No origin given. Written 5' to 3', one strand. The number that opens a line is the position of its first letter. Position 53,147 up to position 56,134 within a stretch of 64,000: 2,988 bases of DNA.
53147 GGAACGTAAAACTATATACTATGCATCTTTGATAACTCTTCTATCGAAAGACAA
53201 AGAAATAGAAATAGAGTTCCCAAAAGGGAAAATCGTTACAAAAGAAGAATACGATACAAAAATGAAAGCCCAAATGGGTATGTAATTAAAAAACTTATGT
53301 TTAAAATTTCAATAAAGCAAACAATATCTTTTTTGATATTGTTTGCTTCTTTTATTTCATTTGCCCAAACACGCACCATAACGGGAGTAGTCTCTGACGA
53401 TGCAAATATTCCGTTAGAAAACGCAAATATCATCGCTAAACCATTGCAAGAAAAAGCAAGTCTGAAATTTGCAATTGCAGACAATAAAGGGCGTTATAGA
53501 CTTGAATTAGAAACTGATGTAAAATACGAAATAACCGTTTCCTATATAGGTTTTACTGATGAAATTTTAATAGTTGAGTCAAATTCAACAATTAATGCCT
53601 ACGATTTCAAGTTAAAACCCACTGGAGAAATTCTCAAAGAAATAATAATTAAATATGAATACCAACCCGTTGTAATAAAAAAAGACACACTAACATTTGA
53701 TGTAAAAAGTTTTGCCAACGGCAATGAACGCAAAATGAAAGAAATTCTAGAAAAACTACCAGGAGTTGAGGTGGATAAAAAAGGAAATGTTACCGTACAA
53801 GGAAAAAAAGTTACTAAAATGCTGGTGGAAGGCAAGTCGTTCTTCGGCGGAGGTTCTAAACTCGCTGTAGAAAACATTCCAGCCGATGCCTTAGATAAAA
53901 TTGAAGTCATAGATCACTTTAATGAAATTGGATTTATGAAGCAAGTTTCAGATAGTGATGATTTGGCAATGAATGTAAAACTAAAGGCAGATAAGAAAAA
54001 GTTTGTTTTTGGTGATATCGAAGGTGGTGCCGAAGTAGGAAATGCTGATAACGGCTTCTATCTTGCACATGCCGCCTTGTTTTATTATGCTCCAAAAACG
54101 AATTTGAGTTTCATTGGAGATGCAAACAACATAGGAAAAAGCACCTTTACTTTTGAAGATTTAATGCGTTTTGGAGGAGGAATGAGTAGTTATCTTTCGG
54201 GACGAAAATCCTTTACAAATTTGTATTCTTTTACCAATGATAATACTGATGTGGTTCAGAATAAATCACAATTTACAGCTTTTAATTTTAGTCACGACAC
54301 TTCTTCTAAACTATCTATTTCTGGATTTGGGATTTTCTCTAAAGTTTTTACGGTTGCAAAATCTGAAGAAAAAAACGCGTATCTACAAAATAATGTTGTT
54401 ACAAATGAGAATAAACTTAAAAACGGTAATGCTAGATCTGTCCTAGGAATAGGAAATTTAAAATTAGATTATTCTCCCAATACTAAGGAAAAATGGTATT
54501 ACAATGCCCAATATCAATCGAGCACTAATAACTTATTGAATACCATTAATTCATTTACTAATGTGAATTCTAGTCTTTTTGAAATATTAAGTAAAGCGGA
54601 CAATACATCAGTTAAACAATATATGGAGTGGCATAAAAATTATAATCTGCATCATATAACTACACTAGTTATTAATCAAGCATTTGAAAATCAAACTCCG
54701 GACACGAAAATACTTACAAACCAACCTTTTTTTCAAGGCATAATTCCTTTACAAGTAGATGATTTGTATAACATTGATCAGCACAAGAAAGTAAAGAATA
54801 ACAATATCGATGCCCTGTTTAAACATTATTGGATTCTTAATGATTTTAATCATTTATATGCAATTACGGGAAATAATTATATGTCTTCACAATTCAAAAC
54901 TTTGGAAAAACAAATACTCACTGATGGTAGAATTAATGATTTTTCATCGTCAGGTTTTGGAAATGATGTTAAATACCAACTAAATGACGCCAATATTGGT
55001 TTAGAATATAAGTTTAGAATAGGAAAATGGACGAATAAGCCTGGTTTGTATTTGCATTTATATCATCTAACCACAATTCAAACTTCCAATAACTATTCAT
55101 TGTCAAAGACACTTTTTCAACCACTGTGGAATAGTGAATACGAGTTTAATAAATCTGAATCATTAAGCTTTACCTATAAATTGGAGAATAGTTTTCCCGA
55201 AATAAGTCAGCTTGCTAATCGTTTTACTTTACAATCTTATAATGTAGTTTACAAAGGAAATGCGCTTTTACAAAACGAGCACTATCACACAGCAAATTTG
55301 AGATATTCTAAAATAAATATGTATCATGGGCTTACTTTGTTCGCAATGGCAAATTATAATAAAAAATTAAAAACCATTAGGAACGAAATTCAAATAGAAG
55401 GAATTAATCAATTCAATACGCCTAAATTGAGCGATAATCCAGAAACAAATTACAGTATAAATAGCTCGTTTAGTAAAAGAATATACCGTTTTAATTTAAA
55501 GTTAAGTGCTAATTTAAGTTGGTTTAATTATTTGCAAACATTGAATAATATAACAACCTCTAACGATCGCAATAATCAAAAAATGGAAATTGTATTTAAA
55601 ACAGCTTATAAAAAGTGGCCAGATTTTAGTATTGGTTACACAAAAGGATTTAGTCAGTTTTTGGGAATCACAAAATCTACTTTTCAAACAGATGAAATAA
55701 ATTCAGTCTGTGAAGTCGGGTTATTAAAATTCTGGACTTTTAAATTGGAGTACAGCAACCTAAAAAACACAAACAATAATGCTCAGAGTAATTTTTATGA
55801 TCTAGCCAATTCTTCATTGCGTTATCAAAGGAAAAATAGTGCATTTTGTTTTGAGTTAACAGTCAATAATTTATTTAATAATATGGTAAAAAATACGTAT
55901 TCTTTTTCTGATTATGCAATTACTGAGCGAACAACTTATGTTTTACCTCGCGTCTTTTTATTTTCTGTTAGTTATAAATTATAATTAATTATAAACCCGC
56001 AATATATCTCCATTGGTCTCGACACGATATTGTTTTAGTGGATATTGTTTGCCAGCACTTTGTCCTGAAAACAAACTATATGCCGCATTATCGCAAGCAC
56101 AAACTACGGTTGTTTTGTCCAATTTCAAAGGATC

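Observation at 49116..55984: Accessory locus of GLPGLI paralogues, small two-Cys secreted proteins and a plug-plus-barrel outer-membrane protein: candidate uncharacterised envelope system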

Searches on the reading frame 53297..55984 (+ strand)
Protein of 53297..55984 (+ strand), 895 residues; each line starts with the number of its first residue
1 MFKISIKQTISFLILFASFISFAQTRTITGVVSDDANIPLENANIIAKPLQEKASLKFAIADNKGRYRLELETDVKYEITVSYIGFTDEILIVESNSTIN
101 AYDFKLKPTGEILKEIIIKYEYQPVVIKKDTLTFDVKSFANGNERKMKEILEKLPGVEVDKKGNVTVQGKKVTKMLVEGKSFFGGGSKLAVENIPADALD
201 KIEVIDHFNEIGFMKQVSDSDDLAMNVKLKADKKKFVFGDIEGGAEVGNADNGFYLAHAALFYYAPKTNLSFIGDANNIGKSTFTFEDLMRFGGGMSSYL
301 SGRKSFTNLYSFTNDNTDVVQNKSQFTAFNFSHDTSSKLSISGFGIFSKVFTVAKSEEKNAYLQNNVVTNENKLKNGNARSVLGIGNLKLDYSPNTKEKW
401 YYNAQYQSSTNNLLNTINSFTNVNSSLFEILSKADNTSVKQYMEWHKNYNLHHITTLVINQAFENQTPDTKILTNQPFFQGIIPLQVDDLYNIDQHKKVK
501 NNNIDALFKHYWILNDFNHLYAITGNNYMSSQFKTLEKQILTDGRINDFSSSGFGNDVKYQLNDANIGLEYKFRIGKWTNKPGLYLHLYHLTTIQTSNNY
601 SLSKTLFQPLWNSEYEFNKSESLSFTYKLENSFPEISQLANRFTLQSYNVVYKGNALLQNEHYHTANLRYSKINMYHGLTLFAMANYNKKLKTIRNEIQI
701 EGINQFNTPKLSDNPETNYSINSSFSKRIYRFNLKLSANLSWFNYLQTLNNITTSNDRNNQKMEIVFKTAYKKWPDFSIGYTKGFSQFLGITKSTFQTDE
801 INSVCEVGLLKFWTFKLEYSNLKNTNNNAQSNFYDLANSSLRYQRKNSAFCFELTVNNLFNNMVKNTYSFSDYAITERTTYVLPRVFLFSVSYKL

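Call 3: search_protein_families(library=pfam, proteins=[window:53297-55984:+], max_evalue=0.01)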
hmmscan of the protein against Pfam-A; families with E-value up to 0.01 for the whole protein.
window:53297-55984:+ (895 aa): 2 families
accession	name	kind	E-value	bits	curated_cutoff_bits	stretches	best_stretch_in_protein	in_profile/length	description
PF13620.12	CarboxypepD_reg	-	6e-09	36.6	32.3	1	27-98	1-74/82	Carboxypeptidase regulatory-like domain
PF13715.12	CarbopepD_reg_2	-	1.1e-07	32.2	32.2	1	28-117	1-87/88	CarboxypepD_reg-like domain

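Call 4: search_protein_families(library=ncbifam, proteins=[window:53297-55984:+], max_evalue=0.01)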
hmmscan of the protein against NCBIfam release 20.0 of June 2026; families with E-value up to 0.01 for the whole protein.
window:53297-55984:+ (895 aa): 0 families

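Call 16: find_homologous_proteins(query=window:53297-55984:+)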
Query window:53297-55984:+ (895 aa): 1276 proteins with E <= 0.001 among 8000 candidates; the best 120 are listed.
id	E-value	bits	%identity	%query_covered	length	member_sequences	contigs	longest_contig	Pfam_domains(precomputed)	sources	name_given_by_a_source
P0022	0.0e+0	1988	100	100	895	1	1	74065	PF13715.13,PF13620.13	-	-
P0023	0.0e+0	1657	84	99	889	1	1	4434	PF13715.13,PF13620.13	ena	-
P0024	0.0e+0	1541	77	99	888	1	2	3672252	PF13715.13,PF13620.13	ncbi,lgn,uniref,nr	ncbi:hypothetical protein H4V97_002310 [Flavobacterium sp. CG_23.5]|uniref:TonB-dependent receptor n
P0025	0.0e+0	1535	77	98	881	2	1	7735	PF13715.13,PF13620.13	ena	-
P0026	0.0e+0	1513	75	100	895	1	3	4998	PF13715.13,PF13620.13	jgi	jgi:hypothetical protein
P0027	0.0e+0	1511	75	99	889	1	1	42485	PF13715.13,PF13620.13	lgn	-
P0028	0.0e+0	1510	75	97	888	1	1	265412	PF13715.13,PF13620.13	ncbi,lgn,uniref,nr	ncbi:hypothetical protein IWX83_000089 [Flavobacterium sp. CG_9.1]|uniref:TonB-dependent receptor n=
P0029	0.0e+0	1509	75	97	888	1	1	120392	PF13715.13,PF13620.13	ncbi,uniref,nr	ncbi:TonB-dependent receptor [Flavobacterium xanthum]|uniref:Carboxypeptidase regulatory-like domain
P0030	0.0e+0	1504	75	99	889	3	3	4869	PF13715.13,PF13620.13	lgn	-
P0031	0.0e+0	1504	75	99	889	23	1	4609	PF13715.13,PF13620.13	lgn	-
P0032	0.0e+0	1500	74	99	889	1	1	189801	PF13715.13,PF13620.13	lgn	-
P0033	0.0e+0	1500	75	99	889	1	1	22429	PF13715.13,PF13620.13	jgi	jgi:hypothetical protein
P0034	0.0e+0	1499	75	99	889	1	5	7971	PF13715.13,PF13620.13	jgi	jgi:hypothetical protein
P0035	0.0e+0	1497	74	99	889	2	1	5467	PF13715.13,PF13620.13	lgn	-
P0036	0.0e+0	1496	74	99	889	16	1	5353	PF13715.13,PF13620.13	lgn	-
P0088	0.0e+0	1424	73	98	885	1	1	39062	PF13715.13,PF13620.13,PF14905.13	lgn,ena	-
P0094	0.0e+0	1420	72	98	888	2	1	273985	PF13715.13,PF13620.13,PF14905.13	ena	-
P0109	0.0e+0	1406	71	99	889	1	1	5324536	PF13715.13,PF13620.13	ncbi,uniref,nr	ncbi:carboxypeptidase-like regulatory domain-containing protein [Flavobacterium johnsoniae]|uniref:c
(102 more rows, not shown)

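Call 17: find_encoding_contigs(protein=P0109, flank=8000, max_places=2)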
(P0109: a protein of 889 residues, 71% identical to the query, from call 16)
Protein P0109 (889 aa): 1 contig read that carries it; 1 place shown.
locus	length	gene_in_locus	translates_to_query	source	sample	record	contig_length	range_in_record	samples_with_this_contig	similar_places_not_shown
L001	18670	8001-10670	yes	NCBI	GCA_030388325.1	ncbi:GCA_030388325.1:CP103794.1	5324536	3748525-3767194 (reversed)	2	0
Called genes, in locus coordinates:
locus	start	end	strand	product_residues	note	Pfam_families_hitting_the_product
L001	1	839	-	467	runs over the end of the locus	PF02784:Orn_Arg_deC_N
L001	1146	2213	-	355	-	PF00465:Fe-ADH (weak), PF13685:Fe-ADH_2, PF01761:DHQ_synthase, PF24621:DHQS_C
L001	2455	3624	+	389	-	PF01619:Pro_dh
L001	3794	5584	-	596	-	PF00664:ABC_membrane, PF00005:ABC_tran, PF02463:SMC_N (weak)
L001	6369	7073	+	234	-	PF09697:Porph_ging (weak)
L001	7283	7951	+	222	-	PF09697:Porph_ging (weak)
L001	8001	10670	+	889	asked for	PF13620:CarboxypepD_reg (weak), PF13715:CarbopepD_reg_2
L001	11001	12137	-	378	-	PF01965:DJ-1_PfpI, PF12893:Lumazine_bd_2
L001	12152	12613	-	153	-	PF12893:Lumazine_bd_2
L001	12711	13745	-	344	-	PF12833:HTH_18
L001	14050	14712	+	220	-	PF12875:DUF3826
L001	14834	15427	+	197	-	PF12799:LRR_4 (faint), PF13855:LRR_8 (weak), PF23598:LRR_14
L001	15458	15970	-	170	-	PF04493:Endonuclease_5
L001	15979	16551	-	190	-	-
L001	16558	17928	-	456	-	-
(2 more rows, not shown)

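Call 18: find_encoding_contigs(protein=P0024, flank=8000, max_places=2)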
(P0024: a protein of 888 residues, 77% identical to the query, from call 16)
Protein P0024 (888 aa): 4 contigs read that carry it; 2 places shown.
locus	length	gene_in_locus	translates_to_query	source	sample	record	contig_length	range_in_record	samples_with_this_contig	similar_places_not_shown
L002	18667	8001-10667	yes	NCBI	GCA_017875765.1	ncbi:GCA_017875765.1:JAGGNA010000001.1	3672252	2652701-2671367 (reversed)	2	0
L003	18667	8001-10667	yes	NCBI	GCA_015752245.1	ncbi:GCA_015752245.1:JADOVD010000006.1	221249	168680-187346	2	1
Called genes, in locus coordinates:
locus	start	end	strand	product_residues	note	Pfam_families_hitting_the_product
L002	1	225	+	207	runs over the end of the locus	PF04973:NMN_transporter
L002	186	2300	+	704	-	PF00004:AAA (faint), PF13521:AAA_28, PF14134:DUF4301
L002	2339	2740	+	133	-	PF00472:RF-1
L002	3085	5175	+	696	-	PF07715:Plug, PF00593:TonB_dep_Rec_b-barrel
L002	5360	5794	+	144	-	-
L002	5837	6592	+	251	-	PF22252:PNGase_F-II_N (weak), PF09697:Porph_ging (weak)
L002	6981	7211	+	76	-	-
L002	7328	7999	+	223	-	PF09697:Porph_ging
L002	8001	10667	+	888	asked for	PF13620:CarboxypepD_reg, PF13715:CarbopepD_reg_2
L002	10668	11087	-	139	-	PF13806:Rieske_2 (weak)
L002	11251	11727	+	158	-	PF03449:GreA_GreB_N, PF01272:GreA_GreB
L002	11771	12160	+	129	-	PF11969:DcpS_C, PF01230:HIT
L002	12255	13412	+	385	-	PF01841:Transglut_core, PF04473:DUF553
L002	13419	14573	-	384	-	PF00512:HisKA (weak), PF02518:HATPase_c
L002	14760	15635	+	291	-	PF01613:Flavin_Reduct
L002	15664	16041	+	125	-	PF11325:DUF3127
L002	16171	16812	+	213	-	PF03588:Leu_Phe_trans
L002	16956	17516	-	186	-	PF03352:Adenine_glyco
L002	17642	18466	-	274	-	PF00889:EF_TS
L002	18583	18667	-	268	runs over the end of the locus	PF00318:Ribosomal_S2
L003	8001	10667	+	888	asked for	PF13620:CarboxypepD_reg, PF13715:CarbopepD_reg_2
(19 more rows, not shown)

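Call 23: search_solved_structures(query=window:53297-55984:+, max_evalue=1)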
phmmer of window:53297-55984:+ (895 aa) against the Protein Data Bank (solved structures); distinct sequences matched with E-value up to 1: 0.

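Call 42: predict_structure(alignment_id=A4)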
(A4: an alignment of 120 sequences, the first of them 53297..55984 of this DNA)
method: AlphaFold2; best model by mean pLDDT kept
length: 895 residues; sequences in the alignment: 120
mean_pLDDT: 58.2   pTM: 0.46
mean pLDDT of the five models: 58.2, 56.3, 53.3, 53.2, 42.3
residues with pLDDT >= 90: 24; 70-90: 330; 50-70: 182; < 50: 359
segments of 3 or more residues with pLDDT < 50: 1-4, 20-23, 112-135, 138-147, 174-339, 341-381, 385-387, 411-434, 472-474, 476-486, 636-638, 640-661, 694-709, 864-882
pLDDT, mean of each block of 10 residues (from residue 1): 58 62 71 87 84 77 86 86 83 82 85 33 31 45 47 54 54 45 29 30 23 26 23 25 27 26 31 35 29 27 28 30 33 44 42 30 34 40 51 71 60 40 31 54 72 72 66 48 47 65 75 63 81 66 66 60 82 82 84 66 78 78 77 52 40 34 67 64 75 47 38 70 77 79 77 78 79 75 79 73 84 86 78 80 83 83 47 37 68 74
secondary structure, 60 per line:
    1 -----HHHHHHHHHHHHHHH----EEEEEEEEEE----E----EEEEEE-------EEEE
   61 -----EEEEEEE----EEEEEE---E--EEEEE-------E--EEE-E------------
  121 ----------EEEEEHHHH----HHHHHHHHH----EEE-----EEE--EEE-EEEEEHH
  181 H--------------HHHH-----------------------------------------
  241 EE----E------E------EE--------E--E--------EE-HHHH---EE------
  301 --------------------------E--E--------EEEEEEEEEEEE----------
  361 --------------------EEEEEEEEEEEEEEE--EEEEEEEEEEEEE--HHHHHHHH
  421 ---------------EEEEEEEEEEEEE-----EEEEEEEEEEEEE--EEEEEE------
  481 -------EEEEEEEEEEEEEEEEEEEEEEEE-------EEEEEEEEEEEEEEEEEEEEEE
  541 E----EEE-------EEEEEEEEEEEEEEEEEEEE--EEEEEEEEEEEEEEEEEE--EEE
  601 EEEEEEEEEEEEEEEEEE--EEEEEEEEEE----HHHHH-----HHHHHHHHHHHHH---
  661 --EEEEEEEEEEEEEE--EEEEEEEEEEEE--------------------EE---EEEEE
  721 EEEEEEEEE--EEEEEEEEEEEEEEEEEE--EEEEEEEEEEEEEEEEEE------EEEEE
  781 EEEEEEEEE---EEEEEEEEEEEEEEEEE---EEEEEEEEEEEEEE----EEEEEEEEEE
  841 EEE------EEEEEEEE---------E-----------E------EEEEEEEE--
elements in order (helices of 4 or more, strands of 3 or more residues): H6-20 E25-34 E44-49 E57-60 E66-72 E77-82 E89-93 E104-106 E131-135 H136-139 H144-152 E157-159 E165-167 E170-172 E174-178 H196-199 H286-289 E339-350 E381-395 E398-410 H413-420 E436-448 E454-466 E469-474 E488-511 E519-541 E546-548 E556-575 E578-595 E598-618 E621-630 H635-639 H645-657 E663-676 E679-690 E716-729 E732-749 E752-769 E776-789 E793-809 E813-826 E831-843 E850-857 E886-893
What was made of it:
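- The OMP model is of low confidence (pLDDT 58, call 42).
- Tried and rejected: The 70-84%-identical alignment gave a poor model (pLDDT 58, call 42).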

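Call 45: search_protein_families(library=pfam, alignment_id=A5, max_evalue=0.01)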
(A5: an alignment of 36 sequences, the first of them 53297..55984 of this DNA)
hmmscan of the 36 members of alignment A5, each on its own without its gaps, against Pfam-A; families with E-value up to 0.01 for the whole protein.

A. member 1, window:53297-55984:+ (895 aa): 2 families
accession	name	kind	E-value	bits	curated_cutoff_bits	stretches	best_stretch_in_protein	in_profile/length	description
PF13620.12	CarboxypepD_reg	-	6e-09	36.6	32.3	1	27-98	1-74/82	Carboxypeptidase regulatory-like domain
PF13715.12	CarbopepD_reg_2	-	1.1e-07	32.2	32.2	1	28-117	1-87/88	CarboxypepD_reg-like domain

B. families by the number of members that match (of 36 scanned): 8 families
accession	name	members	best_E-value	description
PF13715.12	CarbopepD_reg_2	36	1.8e-15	CarboxypepD_reg-like domain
PF13620.12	CarboxypepD_reg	36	8e-14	Carboxypeptidase regulatory-like domain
PF07715.20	Plug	16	1.9e-05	TonB-dependent Receptor Plug Domain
PF14905.12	OMP_b-brl_3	11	6e-12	Outer membrane protein beta-barrel family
PF13505.12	OMP_b-brl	1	0.0016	Outer membrane protein beta-barrel domain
PF02369.22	Big_1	1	0.0017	Bacterial Ig-like domain (group 1)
PF25020.1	TTR_TEN1-4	1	0.0039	Teneurin TTR-like domain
PF07316.16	DUF1463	1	0.0051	Protein of unknown function (DUF1463)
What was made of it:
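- On TonB-dependent transporter (TBDT): 16 of 36 orthologues match (call 45).
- Per-member Pfam scan of 36 orthologues: CarboxypepD_reg 36, Plug 16, OMP_b-brl_3 11 (call 45).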

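Call 46: search_solved_structures(query=A5, max_evalue=1, show_alignments=1)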
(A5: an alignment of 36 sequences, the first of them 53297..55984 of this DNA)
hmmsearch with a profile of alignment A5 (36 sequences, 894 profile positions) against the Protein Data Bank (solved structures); distinct sequences matched with E-value up to 1: 5.
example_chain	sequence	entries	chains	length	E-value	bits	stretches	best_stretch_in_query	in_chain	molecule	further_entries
9hfj_A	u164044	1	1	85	2e-07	33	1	18-101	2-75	SusC homolog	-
6ytc_A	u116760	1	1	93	8.2e-06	27.7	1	24-114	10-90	TonB-dependent receptor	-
9nn6_A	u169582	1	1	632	0.68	11.4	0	140-200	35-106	Colicin I receptor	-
2hdf_A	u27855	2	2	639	0.7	11.4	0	140-200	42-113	Colicin I receptor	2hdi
3mn8_A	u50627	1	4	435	0.82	11.2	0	18-111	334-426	LP15968p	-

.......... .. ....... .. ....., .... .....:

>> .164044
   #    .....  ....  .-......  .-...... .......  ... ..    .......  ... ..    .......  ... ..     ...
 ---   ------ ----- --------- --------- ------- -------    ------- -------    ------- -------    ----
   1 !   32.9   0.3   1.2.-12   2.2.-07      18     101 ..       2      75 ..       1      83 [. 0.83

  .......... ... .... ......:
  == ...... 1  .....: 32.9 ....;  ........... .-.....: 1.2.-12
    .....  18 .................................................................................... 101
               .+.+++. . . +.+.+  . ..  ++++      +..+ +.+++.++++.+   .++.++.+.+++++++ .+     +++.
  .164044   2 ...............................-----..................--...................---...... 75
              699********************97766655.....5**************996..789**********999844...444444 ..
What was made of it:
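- On SusC/SusD-like pair: Only the N-terminal extension resembles SusC (call 46).
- The N-terminus matches the SusC N-terminal extension, PDB 9hfj, E 2e-7 (call 46).
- Tried and rejected: Only the OMP profile hit N-terminal-extension domains (call 46).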

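Call 61: search_protein_families(library=pfam, proteins=[L002:5360-5794:+], max_evalue=0.01)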
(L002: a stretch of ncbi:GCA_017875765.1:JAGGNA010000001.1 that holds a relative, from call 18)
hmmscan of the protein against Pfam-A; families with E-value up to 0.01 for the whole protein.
L002:5360-5794:+ (144 aa): 0 families

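Call 71: search_protein_families(library=padloc, proteins=[window:53297-55984:+], max_evalue=0.01)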
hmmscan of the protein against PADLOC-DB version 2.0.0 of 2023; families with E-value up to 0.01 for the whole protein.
window:53297-55984:+ (895 aa): 0 families
